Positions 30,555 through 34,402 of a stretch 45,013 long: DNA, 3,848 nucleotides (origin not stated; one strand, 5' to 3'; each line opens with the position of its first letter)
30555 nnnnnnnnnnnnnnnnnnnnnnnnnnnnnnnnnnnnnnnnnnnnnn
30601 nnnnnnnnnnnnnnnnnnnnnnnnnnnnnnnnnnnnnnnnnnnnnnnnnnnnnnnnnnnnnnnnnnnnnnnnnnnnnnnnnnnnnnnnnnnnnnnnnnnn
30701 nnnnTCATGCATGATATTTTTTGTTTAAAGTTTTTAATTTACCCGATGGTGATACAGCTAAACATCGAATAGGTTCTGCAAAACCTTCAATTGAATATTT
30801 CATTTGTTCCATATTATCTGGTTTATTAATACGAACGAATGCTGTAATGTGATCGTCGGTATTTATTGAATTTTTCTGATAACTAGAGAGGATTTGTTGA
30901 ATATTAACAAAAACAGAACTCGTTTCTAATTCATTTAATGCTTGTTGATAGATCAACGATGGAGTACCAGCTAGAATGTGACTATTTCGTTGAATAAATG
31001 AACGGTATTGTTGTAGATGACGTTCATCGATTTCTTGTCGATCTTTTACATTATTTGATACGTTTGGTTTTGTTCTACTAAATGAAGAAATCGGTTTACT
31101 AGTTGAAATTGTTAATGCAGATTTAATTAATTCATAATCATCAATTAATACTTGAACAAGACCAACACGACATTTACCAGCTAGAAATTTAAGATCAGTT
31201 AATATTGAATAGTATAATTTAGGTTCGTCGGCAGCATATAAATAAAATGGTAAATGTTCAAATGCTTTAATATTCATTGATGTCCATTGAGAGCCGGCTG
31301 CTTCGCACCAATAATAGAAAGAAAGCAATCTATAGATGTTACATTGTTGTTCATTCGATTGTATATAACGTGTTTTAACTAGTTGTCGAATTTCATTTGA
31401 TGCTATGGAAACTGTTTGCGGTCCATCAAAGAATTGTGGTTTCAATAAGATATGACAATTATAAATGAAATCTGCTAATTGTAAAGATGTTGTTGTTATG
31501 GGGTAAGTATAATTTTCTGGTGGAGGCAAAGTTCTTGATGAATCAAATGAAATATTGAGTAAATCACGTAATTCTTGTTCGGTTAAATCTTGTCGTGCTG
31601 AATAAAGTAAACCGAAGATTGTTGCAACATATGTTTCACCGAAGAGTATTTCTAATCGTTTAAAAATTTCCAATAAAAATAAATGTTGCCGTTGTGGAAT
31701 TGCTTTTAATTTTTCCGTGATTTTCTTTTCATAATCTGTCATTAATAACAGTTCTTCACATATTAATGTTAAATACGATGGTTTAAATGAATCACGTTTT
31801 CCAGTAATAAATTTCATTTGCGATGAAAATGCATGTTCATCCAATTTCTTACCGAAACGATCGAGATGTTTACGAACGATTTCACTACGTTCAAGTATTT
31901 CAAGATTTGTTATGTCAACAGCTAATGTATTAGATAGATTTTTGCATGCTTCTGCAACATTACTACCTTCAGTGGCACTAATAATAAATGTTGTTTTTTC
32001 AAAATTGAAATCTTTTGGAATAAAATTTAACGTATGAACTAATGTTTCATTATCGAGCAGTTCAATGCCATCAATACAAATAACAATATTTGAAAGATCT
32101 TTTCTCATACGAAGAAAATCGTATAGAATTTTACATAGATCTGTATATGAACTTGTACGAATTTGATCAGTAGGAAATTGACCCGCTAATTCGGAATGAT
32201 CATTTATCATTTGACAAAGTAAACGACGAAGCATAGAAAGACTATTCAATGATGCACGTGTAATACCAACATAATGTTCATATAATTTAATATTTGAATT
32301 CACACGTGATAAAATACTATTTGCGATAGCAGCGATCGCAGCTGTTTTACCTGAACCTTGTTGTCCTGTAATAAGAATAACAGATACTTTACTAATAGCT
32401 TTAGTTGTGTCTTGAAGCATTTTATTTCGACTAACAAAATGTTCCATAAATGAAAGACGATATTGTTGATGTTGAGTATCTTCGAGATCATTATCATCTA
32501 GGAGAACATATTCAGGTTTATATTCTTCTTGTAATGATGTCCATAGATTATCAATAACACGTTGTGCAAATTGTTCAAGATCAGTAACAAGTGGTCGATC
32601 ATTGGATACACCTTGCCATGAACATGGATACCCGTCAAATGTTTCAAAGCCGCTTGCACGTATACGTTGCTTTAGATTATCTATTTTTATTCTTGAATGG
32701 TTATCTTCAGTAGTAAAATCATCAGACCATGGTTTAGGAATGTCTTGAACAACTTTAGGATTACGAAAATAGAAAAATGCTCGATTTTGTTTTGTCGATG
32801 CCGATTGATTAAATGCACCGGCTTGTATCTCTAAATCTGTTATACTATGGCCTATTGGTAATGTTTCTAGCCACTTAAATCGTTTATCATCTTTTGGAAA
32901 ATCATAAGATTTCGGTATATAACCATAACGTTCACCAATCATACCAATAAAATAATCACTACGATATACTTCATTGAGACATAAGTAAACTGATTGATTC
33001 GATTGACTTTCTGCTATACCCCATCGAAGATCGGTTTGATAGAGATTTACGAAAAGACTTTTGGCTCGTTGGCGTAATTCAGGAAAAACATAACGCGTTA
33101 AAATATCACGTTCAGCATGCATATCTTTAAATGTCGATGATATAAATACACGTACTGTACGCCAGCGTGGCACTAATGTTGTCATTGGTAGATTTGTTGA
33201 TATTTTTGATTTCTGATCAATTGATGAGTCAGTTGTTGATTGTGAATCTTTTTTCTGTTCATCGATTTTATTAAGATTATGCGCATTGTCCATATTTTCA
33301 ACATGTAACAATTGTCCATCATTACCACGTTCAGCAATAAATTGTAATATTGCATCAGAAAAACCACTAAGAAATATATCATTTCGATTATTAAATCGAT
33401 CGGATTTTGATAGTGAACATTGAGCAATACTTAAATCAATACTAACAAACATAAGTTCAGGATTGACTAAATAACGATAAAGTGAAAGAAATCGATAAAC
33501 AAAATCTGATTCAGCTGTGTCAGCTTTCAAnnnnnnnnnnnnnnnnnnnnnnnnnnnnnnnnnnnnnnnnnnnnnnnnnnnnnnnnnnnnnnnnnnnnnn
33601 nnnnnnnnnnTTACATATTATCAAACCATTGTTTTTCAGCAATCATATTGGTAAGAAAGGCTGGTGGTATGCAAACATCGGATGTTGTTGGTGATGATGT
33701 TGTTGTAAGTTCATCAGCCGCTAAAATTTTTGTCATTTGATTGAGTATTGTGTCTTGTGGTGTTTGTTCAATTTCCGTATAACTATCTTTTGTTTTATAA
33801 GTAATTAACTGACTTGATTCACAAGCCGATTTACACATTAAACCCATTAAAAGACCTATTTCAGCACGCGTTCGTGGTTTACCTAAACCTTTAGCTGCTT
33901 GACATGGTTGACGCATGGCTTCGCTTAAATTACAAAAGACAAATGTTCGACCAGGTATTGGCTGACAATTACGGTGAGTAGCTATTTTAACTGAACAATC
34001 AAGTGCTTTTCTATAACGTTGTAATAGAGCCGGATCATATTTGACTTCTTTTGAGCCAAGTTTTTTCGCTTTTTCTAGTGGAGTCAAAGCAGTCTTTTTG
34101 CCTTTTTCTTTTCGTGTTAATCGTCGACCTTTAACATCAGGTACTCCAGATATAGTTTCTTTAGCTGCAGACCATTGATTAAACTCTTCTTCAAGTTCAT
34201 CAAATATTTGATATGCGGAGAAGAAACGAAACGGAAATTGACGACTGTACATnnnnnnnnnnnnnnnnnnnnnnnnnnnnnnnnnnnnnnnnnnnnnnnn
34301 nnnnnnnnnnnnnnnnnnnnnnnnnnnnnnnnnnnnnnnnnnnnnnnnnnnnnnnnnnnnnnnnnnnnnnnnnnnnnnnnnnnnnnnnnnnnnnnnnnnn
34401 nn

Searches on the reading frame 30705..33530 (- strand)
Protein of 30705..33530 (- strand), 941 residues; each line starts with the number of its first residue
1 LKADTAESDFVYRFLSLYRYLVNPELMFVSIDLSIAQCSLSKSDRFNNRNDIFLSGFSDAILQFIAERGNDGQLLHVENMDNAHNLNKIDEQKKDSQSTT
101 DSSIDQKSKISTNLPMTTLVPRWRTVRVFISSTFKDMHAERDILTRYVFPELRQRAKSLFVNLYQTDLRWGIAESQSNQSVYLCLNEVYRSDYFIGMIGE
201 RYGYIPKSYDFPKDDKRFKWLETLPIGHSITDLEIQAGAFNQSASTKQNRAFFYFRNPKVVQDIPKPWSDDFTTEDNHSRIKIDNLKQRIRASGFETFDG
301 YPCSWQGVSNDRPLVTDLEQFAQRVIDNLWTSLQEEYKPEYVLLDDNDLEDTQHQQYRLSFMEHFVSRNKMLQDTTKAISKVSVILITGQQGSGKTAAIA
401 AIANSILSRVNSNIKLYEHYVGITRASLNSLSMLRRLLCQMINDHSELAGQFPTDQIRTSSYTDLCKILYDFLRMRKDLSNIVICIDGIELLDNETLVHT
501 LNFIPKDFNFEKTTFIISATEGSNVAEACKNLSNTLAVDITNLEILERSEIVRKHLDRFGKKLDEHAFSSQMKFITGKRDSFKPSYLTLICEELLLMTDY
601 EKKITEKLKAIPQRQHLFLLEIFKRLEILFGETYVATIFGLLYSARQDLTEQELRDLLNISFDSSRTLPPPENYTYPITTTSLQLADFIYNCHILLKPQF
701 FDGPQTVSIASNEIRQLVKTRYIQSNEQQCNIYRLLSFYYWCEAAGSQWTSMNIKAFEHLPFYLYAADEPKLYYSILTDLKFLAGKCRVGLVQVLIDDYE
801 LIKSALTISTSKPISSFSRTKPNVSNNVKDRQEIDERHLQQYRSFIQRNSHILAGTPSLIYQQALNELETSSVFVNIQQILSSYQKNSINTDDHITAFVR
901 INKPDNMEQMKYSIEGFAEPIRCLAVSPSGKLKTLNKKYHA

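Call 15: search_protein_families(library=pfam, proteins=[window:30705-33530:-], max_evalue=1)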
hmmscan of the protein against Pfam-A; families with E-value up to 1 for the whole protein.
window:30705-33530:- (941 aa): 24 families
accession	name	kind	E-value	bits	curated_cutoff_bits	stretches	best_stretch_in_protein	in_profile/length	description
PF13271.11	DUF4062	-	2.1e-14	53.9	24.7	1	127-208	1-70/82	Domain of unknown function (DUF4062)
PF13191.12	AAA_16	-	4.5e-09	37.5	32.6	1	370-497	7-149/167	AAA ATPase domain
PF19334.4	DUF5920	-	6.2e-08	33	27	1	16-85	113-178/203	Domain of unknown function (DUF5920)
PF24883.2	NPHP3_N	-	3.5e-07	31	24.8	1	372-502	12-147/164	Nephrocystin 3, N-terminal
PF13401.12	AAA_22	-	6.2e-07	30.2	27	1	383-506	6-109/130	AAA domain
PF17908.6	APAF1_C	-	1.1e-06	29.1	22.8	2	832-879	82-130/135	APAF-1 helical domain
PF07693.20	KAP_NTPase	-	2e-06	27.7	20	2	480-547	151-216/293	KAP family P-loop domain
PF25469.1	HTH_NWD1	-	3e-06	27.6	27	1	623-728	24-123/125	NWD1-like, winged helix-turn-helix domain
PF01637.24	ATPase_2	-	7.6e-05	23.1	33.2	1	365-533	1-168/225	ATPase domain predominantly from Archaea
PF20720.3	nSTAND3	-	0.00048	20.3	27.2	1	369-409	4-44/155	Novel STAND NTPase 3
PF00448.28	SRP54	-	0.0017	18.5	22.7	1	383-409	2-28/196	SRP54-type protein, GTPase domain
PF06414.18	Zeta_toxin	-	0.0085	16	22.3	1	374-407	7-41/199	Zeta toxin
PF05729.18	NACHT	-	0.013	15.8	26.7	1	384-554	2-162/167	NACHT domain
PF25199.1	nSTAND_NTPase5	-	0.015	15.6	34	1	377-409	36-68/145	Novel STAND NTPase 5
PF13555.12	AAA_29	-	0.019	15.2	27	1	379-404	19-44/61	P-loop containing region of AAA domain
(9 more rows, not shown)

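Call 25: find_homologous_proteins(query=window:30705-33530:-, max_evalue=1e-50)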
Query window:30705-33530:- (941 aa): 90 proteins with E <= 1e-50 among 7361 candidates.
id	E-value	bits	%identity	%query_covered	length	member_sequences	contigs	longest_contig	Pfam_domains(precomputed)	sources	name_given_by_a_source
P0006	0.0e+0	1754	82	99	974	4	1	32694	PF07693.21,PF25469.2,PF24883.3,PF13271.12,PF19334.5,PF13401.13,PF01637.25,PF13191.13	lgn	-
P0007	0.0e+0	1729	82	99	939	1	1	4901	PF07693.21,PF25469.2,PF24883.3,PF13271.12,PF19334.5,PF13401.13,PF13191.13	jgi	-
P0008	0.0e+0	1683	81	99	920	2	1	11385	PF24883.3,PF13271.12,PF19334.5,PF13401.13,PF13191.13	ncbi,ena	-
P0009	0.0e+0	1669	80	99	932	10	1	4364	PF07693.21,PF24883.3,PF13271.12,PF19334.5,PF13401.13,PF13191.13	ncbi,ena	-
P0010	0.0e+0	1662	78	99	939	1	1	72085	PF25469.2,PF24883.3,PF13271.12,PF19334.5,PF13401.13,PF01637.25,PF13191.13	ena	-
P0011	0.0e+0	1641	79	99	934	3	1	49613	PF07693.21,PF25469.2,PF24883.3,PF13271.12,PF19334.5,PF13401.13,PF13191.13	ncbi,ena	-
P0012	0.0e+0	1639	78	99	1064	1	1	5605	PF24883.3,PF13271.12,PF19334.5,PF13401.13,PF13191.13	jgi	-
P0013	0.0e+0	1624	77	99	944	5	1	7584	PF07693.21,PF24883.3,PF13271.12,PF19334.5,PF13401.13,PF20720.4,PF13191.13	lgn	-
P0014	0.0e+0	1458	69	99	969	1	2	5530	PF25469.2,PF24883.3,PF13271.12,PF05729.19,PF19334.5,PF13401.13,PF13191.13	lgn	-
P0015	8.4e-269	912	75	59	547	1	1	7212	PF17908.7,PF07693.21,PF25469.2,PF24883.3,PF13401.13,PF13191.13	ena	-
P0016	4.2e-135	470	34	86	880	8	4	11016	PF25469.2,PF13271.12,PF05729.19,PF19334.5,PF13191.13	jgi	jgi:telomerase protein component 1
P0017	5.2e-116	407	36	67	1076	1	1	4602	PF24883.3,PF13271.12,PF05731.18,PF19334.5,PF13401.13,PF20703.4,PF13191.13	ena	-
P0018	6.6e-115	403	33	92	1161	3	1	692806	PF17908.7,PF13271.12,PF05731.18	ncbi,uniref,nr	ncbi:telomerase protein component 1-like [Centruroides sculpturatus]|uniref:telomerase protein compo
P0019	1.0e-114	403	30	100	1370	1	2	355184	PF25168.2,PF24805.2,PF24817.2,PF13191.13,PF05729.19,PF05731.18,PF00400.39,PF23414.2,PF25174.2,PF24814.2,PF23381.2,PF25173.2,PF25171.2,PF13271.12,PF25175.2,PF24796.2,PF17908.7,PF25172.2,PF24782.3,PF16529.12,PF25391.2,PF24807.2,PF25047.1,PF19334.5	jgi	jgi:telomerase protein component 1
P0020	1.9e-108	382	33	70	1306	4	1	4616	PF24883.3,PF13271.12,PF05731.18,PF19334.5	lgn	-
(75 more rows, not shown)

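Call 42: find_encoding_contigs(protein=P0006, flank=10000, max_places=3)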
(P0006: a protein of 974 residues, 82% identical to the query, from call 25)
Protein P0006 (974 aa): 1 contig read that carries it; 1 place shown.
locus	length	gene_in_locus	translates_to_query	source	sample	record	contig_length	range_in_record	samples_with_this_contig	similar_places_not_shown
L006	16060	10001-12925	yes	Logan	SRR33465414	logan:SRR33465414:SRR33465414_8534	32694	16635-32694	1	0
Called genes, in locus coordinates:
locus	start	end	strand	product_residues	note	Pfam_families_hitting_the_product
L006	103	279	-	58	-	-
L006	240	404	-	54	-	-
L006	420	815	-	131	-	-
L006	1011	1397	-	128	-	-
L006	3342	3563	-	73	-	-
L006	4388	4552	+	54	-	-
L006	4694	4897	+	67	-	-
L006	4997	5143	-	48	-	-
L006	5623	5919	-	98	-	-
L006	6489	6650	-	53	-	-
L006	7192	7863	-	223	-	-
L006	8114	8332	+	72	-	-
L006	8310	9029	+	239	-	PF05731:TROVE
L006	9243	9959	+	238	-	PF05731:TROVE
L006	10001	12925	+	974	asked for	PF19334:DUF5920, PF13271:DUF4062, PF01637:ATPase_2 (weak), PF07693:KAP_NTPase (faint), PF13191:AAA_16 (weak), PF13401:AAA_22 (weak), PF24883:NPHP3_N (weak), PF25469:WHD_NWD1 (weak)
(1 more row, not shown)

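Call 43: find_encoding_contigs(protein=P0011, flank=10000, max_places=3)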
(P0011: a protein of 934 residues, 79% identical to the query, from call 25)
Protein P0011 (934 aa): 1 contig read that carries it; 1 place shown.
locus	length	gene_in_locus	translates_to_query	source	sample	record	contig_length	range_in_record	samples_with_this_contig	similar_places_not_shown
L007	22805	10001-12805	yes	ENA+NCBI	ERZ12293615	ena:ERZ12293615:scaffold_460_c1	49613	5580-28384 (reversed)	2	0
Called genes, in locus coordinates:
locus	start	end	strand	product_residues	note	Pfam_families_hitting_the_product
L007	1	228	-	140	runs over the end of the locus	-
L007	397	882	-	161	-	PF11618:C2-C2_1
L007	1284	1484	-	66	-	-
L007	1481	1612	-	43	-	-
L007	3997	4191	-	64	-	-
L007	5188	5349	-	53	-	-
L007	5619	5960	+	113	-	-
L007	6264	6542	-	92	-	-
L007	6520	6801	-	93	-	-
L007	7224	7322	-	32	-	-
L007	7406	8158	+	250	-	-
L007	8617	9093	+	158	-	PF05731:TROVE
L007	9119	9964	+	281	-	PF05731:TROVE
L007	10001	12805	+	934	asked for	PF19334:DUF5920 (weak), PF13271:DUF4062, PF07693:KAP_NTPase (faint), PF13191:AAA_16, PF24883:NPHP3_N (weak), PF13401:AAA_22 (weak), PF25469:WHD_NWD1 (weak)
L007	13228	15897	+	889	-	PF00400:WD40, PF23381:Beta-prop_IFT122_1st, PF24805:EIF3I, PF24814:WD40_Prp19, PF25173:Beta-prop_WDR3_1st, PF25174:Beta-prop_THOC3, PF25175:Beta-prop_WDR5, PF23342:WDR90_beta-prop_4th, +59 more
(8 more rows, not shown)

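Call 58: list_cluster_members(proteins=[P0096, P0097, P0098, P0099, P0100, P0101, P0008, P0009, P0011])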
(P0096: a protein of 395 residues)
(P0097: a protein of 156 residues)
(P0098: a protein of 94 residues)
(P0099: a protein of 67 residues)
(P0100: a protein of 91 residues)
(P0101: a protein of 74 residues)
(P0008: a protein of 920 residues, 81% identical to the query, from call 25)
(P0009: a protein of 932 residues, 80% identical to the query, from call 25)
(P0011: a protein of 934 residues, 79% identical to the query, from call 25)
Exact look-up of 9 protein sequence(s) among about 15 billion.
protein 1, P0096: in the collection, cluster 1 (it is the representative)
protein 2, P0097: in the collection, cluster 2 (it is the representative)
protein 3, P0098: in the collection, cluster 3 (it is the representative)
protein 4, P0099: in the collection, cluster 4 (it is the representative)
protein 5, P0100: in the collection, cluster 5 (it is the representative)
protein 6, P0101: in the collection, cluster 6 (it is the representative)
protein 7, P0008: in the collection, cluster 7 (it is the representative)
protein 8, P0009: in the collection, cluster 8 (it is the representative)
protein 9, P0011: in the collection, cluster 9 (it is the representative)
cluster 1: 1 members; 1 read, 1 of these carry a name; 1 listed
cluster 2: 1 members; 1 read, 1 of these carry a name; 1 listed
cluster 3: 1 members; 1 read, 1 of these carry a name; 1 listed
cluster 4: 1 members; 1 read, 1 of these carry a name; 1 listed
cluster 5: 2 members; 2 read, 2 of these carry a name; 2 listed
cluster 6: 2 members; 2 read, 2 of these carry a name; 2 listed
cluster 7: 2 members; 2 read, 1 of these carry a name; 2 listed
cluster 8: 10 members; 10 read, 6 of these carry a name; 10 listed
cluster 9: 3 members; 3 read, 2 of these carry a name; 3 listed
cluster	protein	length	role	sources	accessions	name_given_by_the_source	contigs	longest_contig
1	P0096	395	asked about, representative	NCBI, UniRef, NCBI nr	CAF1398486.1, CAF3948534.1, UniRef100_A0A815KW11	unnamed protein product [Rotaria sordida] | TTF-type domain-containing protein n=2 Tax=Rotaria sordida TaxID=392033 ...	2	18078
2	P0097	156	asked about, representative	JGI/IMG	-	hypothetical protein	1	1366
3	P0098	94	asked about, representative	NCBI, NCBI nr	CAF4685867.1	unnamed protein product [Rotaria sp. Silwood2]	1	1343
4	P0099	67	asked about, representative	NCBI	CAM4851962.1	unnamed protein product, partial [Rotaria magnacalcarata]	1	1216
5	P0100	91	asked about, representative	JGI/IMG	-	hypothetical protein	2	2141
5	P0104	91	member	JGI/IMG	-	hypothetical protein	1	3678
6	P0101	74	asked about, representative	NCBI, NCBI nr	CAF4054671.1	unnamed protein product [Rotaria sp. Silwood1]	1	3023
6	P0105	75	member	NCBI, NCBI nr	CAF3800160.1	unnamed protein product [Rotaria sp. Silwood1]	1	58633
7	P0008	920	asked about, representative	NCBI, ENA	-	-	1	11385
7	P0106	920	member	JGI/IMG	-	telomerase protein component 1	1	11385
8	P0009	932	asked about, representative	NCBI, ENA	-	-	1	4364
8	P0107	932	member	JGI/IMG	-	telomerase protein component 1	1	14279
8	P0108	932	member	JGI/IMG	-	telomerase protein component 1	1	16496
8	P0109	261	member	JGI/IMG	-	hypothetical protein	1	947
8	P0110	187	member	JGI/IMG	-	hypothetical protein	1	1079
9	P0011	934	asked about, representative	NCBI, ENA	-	-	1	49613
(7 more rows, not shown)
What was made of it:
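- Closest known: hAT transposases of the TTF-zinc-finger / DUF4371 type. Same: That this motif opens the finger is my own recall; P0096 carries the UniRef name 'TTF-type domain' (call 58).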

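Call 61: find_encoding_contigs(protein=P0105, flank=5000)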
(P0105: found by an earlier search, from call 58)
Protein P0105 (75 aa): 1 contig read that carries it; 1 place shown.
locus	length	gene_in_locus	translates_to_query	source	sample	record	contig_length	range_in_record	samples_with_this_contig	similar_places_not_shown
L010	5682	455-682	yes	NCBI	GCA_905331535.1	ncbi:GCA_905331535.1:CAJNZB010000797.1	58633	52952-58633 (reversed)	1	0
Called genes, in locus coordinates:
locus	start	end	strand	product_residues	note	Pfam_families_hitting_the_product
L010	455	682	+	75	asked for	-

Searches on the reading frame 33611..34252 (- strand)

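Call 15: search_protein_families(library=pfam, proteins=[window:33611-34252:-], max_evalue=1)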
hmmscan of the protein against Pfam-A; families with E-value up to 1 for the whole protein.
window:33611-34252:- (213 aa): 1 family
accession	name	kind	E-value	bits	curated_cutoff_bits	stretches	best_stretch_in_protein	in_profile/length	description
PF05731.17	TROVE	-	9.8e-10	38.6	23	1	3-101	340-442/442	TROVE domain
